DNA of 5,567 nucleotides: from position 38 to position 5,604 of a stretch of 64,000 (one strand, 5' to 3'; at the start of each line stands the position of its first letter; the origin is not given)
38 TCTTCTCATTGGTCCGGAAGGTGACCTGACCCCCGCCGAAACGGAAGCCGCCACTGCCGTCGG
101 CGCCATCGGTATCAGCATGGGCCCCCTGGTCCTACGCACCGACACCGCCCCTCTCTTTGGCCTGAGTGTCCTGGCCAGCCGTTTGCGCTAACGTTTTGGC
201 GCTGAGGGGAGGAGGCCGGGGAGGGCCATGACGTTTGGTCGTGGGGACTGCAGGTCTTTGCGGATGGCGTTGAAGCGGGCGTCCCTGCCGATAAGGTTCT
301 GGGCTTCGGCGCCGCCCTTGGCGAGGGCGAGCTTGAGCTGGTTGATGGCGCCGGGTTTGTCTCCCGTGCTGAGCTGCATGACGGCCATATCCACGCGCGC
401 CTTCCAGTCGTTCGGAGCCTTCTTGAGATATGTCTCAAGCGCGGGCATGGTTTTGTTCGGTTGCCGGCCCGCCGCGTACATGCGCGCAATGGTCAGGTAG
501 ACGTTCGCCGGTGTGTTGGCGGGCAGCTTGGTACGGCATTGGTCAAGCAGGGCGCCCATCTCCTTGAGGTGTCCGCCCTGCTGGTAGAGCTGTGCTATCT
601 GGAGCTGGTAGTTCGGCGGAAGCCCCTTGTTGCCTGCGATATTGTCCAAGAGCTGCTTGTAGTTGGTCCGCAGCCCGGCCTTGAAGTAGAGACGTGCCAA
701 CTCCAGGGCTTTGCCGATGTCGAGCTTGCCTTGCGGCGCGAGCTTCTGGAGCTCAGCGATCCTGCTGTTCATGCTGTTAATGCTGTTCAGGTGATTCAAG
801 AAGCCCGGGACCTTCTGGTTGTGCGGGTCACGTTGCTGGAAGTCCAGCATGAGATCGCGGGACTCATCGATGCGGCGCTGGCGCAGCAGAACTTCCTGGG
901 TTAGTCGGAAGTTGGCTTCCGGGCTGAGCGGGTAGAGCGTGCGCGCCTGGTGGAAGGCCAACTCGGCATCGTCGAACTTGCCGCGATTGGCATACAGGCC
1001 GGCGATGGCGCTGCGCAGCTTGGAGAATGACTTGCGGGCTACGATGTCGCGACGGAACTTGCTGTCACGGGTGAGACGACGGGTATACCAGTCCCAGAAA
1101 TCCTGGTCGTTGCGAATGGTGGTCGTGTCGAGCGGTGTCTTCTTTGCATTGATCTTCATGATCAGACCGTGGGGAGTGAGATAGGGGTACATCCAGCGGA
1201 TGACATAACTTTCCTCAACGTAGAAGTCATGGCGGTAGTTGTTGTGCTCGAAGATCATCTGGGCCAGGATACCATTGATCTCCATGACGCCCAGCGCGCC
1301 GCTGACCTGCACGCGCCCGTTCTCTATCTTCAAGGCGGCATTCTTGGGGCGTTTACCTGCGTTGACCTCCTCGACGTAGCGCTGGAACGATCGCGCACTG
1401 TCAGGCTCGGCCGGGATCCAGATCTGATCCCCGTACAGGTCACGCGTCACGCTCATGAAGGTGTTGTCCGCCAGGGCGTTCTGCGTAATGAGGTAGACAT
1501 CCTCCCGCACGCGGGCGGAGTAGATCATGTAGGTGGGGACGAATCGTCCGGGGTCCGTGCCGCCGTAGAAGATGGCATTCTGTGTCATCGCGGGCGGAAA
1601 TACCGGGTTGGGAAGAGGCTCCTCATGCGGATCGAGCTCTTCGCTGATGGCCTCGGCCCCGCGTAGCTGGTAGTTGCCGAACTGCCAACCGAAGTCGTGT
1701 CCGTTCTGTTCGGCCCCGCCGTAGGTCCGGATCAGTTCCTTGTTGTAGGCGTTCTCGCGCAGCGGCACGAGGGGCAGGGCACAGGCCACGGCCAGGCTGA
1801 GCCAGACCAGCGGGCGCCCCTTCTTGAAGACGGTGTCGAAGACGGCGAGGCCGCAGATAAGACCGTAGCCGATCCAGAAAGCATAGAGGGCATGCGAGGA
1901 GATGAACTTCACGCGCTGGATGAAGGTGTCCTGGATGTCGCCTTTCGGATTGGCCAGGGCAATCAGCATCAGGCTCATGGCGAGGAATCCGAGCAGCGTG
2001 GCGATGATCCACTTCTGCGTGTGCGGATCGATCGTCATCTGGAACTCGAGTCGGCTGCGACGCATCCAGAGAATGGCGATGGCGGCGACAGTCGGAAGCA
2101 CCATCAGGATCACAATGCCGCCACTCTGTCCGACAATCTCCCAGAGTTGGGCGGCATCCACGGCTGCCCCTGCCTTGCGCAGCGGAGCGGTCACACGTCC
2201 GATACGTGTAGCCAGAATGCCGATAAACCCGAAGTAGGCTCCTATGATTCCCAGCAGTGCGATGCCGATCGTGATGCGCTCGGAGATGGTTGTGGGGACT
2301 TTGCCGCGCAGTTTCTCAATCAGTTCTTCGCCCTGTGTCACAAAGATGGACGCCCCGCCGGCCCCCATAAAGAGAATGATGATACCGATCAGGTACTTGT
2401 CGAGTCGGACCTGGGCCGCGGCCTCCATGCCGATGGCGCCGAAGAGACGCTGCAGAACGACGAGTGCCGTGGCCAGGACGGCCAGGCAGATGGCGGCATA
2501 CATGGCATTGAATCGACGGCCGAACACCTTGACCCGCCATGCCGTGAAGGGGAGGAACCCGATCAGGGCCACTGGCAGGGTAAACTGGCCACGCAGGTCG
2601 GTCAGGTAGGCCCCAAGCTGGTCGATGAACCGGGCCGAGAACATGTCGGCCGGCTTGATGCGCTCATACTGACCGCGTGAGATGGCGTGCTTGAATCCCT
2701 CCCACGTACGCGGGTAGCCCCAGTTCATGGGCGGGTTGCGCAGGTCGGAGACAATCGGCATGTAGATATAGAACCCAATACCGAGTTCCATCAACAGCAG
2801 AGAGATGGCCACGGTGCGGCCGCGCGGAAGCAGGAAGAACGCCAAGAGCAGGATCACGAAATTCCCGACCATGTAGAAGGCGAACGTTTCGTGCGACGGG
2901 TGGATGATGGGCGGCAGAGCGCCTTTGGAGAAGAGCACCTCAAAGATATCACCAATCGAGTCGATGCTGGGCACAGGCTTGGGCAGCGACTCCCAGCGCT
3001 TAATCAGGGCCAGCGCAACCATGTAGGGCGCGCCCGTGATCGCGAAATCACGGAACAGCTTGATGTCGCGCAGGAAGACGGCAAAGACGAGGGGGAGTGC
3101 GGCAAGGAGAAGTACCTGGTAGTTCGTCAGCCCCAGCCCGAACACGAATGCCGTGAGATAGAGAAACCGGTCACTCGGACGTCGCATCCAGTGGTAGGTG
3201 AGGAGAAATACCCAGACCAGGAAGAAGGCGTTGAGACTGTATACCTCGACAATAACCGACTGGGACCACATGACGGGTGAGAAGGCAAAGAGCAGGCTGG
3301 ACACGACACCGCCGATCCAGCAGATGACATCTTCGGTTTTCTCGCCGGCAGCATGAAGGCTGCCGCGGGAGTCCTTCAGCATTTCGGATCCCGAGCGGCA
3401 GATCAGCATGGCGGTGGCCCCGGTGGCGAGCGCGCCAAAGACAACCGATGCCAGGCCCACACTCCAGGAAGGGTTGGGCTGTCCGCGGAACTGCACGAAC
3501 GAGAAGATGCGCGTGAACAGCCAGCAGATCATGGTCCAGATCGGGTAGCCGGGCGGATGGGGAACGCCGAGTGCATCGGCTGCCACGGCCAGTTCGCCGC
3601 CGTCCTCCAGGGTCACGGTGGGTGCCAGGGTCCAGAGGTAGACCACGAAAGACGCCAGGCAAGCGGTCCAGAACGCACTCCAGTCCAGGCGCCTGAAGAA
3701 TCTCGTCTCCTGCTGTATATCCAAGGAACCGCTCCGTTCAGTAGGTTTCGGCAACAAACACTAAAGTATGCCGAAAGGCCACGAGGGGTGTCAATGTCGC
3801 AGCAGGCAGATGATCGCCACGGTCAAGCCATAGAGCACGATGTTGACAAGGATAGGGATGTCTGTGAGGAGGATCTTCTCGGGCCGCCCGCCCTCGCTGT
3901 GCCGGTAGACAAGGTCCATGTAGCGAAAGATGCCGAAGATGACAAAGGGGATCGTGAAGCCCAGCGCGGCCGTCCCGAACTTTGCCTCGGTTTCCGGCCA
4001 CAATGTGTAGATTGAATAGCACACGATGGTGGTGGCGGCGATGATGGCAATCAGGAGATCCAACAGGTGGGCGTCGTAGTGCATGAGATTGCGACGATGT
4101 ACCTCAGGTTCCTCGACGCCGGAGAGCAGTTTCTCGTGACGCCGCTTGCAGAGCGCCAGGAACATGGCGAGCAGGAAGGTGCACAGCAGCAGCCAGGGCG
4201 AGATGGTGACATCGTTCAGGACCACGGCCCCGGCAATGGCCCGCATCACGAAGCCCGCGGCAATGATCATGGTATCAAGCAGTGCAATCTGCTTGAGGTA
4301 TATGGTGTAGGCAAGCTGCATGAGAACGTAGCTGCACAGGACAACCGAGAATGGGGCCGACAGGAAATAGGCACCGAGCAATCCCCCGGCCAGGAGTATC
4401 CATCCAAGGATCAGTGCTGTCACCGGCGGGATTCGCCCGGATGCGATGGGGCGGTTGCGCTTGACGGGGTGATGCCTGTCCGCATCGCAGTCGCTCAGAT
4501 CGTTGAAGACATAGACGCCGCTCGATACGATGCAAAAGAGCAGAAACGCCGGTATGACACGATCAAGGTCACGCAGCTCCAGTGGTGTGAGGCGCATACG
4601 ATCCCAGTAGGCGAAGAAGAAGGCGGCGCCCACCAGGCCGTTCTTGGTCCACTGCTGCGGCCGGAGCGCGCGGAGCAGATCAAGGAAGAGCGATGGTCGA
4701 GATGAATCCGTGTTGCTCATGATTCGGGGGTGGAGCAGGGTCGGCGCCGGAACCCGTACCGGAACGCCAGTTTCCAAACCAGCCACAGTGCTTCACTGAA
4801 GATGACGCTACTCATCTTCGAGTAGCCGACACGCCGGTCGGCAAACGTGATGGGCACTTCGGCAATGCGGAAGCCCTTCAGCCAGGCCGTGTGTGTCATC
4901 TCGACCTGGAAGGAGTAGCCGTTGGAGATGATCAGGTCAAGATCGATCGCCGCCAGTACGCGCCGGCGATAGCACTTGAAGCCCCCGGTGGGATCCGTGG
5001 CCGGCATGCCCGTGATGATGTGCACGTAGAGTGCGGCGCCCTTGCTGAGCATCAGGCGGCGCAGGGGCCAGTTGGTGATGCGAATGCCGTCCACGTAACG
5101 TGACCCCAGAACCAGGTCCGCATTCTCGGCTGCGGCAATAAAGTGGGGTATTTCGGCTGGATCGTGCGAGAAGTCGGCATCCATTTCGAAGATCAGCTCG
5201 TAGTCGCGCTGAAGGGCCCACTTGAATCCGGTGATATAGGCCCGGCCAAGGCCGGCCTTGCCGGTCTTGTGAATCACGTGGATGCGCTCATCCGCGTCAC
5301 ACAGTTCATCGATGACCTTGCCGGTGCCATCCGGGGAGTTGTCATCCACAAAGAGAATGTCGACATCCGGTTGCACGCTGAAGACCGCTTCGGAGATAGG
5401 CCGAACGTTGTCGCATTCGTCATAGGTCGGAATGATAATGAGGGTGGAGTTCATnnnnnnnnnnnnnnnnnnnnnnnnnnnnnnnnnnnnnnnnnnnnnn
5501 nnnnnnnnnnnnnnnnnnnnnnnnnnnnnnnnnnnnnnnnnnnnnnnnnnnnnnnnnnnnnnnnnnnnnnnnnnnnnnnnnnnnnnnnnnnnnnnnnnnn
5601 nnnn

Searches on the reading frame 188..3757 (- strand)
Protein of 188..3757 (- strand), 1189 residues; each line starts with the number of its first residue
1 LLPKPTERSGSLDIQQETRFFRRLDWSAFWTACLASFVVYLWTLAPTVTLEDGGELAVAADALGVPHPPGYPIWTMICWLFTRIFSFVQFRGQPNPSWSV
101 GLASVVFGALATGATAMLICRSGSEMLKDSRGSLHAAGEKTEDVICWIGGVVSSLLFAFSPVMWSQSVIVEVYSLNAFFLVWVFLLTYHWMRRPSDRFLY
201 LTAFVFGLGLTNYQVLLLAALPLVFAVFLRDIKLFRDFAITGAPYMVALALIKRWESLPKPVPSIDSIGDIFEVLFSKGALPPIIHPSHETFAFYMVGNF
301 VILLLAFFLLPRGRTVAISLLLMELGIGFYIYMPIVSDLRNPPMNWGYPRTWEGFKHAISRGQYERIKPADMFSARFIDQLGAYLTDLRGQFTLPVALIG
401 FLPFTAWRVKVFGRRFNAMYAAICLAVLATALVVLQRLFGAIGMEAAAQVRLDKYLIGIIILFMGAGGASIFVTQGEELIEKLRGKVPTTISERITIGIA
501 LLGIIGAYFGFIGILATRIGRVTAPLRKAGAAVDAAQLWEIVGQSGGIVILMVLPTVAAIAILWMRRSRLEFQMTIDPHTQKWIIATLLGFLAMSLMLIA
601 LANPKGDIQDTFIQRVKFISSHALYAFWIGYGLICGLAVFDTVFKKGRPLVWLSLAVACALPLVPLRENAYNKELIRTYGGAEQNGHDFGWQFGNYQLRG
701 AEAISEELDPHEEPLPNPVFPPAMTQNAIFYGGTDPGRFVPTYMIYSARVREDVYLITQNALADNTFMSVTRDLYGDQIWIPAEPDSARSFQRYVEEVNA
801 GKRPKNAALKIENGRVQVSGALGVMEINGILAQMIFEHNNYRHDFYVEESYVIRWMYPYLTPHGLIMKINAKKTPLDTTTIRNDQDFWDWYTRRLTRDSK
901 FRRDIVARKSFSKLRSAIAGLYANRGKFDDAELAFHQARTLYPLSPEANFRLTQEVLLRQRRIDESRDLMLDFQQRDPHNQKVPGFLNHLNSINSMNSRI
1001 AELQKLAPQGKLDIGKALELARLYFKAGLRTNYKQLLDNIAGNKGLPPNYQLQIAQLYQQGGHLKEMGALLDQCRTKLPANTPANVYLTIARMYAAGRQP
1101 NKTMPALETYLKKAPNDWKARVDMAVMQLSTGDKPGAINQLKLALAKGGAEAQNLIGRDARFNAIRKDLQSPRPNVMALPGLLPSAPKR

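Call 25: search_protein_families(library=pfam, proteins=[window:188-3757:-], max_evalue=0.0001)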
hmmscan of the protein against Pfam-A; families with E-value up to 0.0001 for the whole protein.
window:188-3757:- (1189 aa): 3 families
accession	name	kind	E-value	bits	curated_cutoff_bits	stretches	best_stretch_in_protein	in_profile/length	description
PF11028.14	TMEM260-like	-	6.4e-31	108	24.2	1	52-231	1-174/179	Protein O-mannosyl-transferase TMEM260-like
PF13428.12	TPR_14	-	7.4e-08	32.8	23.5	0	917-952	6-41/44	Tetratricopeptide repeat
PF13432.12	TPR_16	-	6.3e-06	27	32.7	0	921-979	6-63/65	Tetratricopeptide repeat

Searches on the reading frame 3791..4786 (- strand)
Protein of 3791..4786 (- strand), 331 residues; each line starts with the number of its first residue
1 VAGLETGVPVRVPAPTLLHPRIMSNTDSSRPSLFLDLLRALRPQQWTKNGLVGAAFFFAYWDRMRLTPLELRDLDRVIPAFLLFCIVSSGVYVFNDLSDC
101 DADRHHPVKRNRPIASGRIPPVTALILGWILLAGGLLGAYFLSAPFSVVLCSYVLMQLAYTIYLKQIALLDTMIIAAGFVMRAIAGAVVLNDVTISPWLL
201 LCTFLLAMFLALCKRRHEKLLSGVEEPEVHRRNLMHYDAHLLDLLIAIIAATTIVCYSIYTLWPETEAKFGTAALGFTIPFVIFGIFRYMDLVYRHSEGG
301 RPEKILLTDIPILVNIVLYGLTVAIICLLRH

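Call 53: search_protein_families(library=pfam, proteins=[window:3791-4786:-], max_evalue=0.0001)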
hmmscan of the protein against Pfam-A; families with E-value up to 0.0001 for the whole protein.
window:3791-4786:- (331 aa): 1 family
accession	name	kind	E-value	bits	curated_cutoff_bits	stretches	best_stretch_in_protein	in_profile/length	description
PF01040.23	UbiA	-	2.2e-26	93.1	34.2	1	64-212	9-159/250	UbiA prenyltransferase family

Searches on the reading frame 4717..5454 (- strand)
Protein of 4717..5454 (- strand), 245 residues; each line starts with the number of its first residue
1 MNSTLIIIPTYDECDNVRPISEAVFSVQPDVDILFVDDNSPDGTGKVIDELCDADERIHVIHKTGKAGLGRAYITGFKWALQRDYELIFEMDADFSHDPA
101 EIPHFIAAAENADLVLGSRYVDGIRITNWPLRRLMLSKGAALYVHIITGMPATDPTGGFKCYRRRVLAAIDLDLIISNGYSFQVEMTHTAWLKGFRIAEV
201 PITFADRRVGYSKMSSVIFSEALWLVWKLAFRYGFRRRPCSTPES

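Call 53: search_protein_families(library=pfam, proteins=[window:4717-5454:-], max_evalue=0.0001)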
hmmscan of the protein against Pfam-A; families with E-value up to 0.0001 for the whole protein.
window:4717-5454:- (245 aa): 1 family
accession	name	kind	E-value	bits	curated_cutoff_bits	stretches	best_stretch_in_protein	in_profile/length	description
PF00535.33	Glycos_transf_2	-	1.4e-27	97.1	23.3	1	6-168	2-165/168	Glycosyl transferase family 2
